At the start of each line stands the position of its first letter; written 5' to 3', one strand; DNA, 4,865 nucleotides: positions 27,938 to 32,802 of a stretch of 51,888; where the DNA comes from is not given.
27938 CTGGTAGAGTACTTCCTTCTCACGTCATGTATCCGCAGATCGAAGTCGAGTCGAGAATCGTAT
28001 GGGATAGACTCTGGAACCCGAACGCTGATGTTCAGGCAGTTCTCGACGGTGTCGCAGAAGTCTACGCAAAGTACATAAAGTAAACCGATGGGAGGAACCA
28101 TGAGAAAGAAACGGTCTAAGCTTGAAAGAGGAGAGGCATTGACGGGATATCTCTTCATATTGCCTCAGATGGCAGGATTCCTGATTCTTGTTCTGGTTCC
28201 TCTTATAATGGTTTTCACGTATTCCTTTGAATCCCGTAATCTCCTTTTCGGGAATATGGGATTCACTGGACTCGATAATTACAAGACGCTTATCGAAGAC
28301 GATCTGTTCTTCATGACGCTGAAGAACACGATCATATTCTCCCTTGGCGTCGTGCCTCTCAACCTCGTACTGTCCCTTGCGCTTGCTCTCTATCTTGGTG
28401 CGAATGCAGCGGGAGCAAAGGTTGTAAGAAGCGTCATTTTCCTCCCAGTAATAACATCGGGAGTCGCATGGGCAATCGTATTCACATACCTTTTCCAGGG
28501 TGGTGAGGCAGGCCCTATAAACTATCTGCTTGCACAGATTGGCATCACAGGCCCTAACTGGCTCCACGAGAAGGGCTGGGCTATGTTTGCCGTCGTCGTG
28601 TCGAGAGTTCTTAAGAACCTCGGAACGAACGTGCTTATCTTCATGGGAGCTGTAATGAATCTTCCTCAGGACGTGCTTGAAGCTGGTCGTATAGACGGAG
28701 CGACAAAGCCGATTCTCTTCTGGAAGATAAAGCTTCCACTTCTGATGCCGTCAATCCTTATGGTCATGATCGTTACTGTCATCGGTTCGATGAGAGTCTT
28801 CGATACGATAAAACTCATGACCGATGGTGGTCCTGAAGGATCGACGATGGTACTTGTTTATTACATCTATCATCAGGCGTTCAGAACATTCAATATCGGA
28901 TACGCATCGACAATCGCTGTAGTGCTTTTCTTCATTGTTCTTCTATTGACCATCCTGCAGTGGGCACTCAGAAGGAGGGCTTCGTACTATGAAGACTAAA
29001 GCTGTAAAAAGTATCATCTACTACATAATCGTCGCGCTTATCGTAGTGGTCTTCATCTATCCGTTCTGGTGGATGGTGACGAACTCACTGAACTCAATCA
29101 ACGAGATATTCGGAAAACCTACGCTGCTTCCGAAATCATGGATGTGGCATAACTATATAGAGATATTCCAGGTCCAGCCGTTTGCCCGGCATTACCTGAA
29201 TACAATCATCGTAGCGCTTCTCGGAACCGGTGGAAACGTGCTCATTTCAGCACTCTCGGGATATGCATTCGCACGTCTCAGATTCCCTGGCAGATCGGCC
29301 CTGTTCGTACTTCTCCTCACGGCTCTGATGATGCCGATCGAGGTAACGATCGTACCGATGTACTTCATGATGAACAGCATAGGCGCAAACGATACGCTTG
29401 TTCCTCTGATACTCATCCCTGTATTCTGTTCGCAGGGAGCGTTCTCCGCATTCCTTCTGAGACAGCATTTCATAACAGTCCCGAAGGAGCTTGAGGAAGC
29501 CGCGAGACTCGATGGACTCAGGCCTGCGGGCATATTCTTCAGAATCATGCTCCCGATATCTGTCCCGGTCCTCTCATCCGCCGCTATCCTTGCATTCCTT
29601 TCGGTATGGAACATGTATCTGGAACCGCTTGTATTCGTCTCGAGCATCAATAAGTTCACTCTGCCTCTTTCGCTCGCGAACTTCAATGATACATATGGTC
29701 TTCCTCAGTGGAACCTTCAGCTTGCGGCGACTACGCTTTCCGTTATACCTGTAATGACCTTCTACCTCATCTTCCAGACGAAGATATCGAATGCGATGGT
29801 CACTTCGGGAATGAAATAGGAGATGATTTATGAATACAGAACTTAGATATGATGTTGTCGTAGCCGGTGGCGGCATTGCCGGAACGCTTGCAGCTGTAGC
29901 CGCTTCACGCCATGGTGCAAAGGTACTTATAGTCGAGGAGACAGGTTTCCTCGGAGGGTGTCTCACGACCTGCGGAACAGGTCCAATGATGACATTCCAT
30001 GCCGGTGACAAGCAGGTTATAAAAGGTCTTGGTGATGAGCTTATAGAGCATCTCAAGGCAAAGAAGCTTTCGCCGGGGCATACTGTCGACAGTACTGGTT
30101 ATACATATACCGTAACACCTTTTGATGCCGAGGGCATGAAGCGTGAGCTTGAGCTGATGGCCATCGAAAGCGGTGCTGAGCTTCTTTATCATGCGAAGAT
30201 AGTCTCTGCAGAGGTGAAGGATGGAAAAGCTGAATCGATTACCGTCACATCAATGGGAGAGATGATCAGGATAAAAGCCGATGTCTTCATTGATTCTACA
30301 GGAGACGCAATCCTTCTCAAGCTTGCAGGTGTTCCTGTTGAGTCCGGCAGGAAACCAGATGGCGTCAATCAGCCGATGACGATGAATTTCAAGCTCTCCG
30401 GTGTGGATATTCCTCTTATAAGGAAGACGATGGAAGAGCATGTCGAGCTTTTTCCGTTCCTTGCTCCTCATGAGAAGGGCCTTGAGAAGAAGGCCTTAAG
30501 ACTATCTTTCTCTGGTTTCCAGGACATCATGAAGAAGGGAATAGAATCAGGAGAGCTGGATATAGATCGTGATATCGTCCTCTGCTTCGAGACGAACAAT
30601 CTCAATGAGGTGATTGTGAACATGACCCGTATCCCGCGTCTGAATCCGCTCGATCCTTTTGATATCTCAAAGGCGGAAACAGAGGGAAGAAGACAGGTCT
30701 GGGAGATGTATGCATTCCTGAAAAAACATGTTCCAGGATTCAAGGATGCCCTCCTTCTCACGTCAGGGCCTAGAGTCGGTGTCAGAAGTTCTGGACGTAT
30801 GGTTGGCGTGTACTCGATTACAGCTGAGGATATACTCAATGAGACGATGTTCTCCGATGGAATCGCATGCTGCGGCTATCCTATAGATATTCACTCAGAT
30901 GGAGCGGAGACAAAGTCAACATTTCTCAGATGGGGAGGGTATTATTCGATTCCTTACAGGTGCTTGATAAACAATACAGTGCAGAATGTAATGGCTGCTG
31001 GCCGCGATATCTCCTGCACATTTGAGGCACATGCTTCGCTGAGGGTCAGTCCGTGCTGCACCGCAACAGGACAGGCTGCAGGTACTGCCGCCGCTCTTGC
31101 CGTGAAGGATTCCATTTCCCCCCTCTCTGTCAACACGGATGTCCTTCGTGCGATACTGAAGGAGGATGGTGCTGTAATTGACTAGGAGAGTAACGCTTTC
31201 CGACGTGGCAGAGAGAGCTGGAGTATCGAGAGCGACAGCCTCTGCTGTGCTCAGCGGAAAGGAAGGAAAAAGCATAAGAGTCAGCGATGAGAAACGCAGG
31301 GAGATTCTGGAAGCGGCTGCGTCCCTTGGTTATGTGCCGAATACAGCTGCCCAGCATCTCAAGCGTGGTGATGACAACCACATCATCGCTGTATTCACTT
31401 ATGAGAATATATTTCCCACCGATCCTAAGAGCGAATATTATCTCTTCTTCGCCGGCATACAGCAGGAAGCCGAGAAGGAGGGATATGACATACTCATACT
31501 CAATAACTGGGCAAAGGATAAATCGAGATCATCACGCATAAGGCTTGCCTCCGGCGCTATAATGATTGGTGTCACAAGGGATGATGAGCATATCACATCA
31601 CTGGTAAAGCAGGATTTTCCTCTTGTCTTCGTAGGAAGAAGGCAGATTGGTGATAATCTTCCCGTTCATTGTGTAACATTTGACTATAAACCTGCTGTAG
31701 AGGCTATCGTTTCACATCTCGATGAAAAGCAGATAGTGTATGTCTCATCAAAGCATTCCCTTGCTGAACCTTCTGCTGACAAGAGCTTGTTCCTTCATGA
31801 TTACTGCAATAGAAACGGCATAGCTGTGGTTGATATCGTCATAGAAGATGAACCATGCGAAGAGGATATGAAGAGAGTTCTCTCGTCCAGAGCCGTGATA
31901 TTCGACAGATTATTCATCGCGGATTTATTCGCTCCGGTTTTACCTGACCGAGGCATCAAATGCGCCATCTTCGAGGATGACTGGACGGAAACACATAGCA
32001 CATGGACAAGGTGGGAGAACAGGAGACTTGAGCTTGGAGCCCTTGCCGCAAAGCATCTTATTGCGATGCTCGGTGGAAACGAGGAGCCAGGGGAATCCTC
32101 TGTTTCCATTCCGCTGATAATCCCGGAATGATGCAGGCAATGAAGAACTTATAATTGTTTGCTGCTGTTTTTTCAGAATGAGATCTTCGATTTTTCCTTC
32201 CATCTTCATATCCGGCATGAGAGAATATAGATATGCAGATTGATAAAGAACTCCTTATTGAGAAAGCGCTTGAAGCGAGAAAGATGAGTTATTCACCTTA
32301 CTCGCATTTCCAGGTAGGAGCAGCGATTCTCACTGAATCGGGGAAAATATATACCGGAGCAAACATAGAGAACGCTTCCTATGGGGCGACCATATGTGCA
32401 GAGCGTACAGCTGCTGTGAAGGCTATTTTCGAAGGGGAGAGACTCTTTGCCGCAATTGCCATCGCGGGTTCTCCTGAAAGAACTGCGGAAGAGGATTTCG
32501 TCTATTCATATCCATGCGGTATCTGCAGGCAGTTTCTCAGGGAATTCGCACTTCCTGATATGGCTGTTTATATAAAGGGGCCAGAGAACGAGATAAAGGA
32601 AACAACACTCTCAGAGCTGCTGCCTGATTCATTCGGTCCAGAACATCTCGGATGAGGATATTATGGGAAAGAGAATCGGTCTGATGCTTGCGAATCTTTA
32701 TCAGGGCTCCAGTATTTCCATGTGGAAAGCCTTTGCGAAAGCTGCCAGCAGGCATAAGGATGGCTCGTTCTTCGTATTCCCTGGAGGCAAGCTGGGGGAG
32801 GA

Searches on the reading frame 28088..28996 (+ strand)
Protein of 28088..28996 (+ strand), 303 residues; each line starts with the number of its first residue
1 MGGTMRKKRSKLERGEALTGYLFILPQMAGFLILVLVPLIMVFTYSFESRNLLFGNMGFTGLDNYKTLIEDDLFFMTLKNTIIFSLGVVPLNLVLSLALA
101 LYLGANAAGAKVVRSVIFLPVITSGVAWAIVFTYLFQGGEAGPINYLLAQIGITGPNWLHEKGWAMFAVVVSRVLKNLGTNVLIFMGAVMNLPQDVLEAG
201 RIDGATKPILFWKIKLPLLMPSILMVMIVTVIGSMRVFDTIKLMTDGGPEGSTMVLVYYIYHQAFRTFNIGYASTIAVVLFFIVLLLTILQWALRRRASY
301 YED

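Call 32: search_protein_families(library=pfam, proteins=[window:28088-28996:+], max_evalue=0.00001)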
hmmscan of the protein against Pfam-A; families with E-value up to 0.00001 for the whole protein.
window:28088-28996:+ (303 aa): 1 family
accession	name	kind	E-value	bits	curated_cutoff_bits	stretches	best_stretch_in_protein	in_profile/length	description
PF00528.27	BPD_transp_1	-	2.1e-16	60.6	26.4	1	97-298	6-182/184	Binding-protein-dependent transport system inner membrane component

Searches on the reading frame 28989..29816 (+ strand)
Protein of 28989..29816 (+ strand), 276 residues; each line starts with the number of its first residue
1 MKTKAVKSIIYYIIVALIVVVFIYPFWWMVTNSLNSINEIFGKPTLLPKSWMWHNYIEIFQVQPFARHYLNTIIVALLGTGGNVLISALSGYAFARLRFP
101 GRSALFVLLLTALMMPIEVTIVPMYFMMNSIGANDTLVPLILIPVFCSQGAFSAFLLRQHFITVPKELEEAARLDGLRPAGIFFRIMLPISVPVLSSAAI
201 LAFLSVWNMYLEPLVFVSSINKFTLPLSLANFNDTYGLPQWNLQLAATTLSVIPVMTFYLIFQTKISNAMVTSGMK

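Call 32: search_protein_families(library=pfam, proteins=[window:28989-29816:+], max_evalue=0.00001)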
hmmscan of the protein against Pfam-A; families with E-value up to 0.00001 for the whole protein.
window:28989-29816:+ (276 aa): 1 family
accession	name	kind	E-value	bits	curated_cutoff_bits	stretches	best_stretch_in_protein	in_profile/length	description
PF00528.27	BPD_transp_1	-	2.2e-15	57.3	26.4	1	90-268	8-180/184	Binding-protein-dependent transport system inner membrane component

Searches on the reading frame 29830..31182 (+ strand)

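Call 15: search_protein_families(library=pfam, proteins=[window:29830-31182:+], max_evalue=0.001)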
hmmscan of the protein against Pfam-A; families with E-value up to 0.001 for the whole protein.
window:29830-31182:+ (451 aa): 8 families
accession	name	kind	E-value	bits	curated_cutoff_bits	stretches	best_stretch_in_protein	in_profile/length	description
PF12831.13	FAD_oxidored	-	6.4e-109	365.4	27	1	8-443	1-416/416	FAD dependent oxidoreductase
PF00890.30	FAD_binding_2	-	1.4e-06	28.3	20.4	1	8-51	1-44/414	FAD binding domain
PF13450.12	NAD_binding_8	-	3e-06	27.9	21.9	1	11-48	1-38/68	NAD(P)-binding Rossmann-like domain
PF01266.30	DAO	-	4.1e-06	27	27.9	0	8-42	1-35/353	FAD dependent oxidoreductase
PF07992.20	Pyr_redox_2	-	5.6e-05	23.1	26.1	1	7-54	1-50/291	Pyridine nucleotide-disulphide oxidoreductase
PF03486.20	HI0933_like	-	6.4e-05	22.9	50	1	8-53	2-47/244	HI0933-like protein Rossmann domain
PF04820.20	Trp_halogenase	-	0.00012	21.5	21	0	84-163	144-217/458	Tryptophan halogenase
PF01134.28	GIDA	-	0.00087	18.9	22.1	0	8-36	1-29/391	Glucose inhibited division protein A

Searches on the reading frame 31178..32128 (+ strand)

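Call 15: search_protein_families(library=pfam, proteins=[window:31178-32128:+], max_evalue=0.001)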
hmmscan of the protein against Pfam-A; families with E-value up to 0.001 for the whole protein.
window:31178-32128:+ (317 aa): 3 families
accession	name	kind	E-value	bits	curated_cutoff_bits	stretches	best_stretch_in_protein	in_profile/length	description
PF00356.27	LacI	-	4.5e-13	49.2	27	1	6-55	1-46/46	Bacterial regulatory proteins, lacI family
PF04967.18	HTH_10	-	5.6e-05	23.3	23.1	0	3-29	22-48/53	HTH DNA binding domain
PF00532.27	Peripla_BP_1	-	0.00063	19.7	22.2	0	87-180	16-114/281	Periplasmic binding proteins and sugar binding domain of LacI family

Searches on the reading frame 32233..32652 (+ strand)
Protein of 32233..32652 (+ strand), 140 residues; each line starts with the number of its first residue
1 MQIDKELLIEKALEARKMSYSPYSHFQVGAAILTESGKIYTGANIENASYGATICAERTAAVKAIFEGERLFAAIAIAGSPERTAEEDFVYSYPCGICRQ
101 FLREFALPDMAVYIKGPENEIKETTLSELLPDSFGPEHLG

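Call 15: search_protein_families(library=pfam, proteins=[window:32233-32652:+], max_evalue=0.001)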
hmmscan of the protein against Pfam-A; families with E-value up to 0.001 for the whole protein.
window:32233-32652:+ (140 aa): 2 families
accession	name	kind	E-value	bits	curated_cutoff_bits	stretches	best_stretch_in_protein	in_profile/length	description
PF00383.29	dCMP_cyt_deam_1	-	2.8e-18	66.1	25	1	5-112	4-100/102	Cytidine and deoxycytidylate deaminase zinc-binding region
PF08211.18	dCMP_cyt_deam_2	-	2.9e-13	50.6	25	1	6-70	42-106/130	Cytidine and deoxycytidylate deaminase zinc-binding region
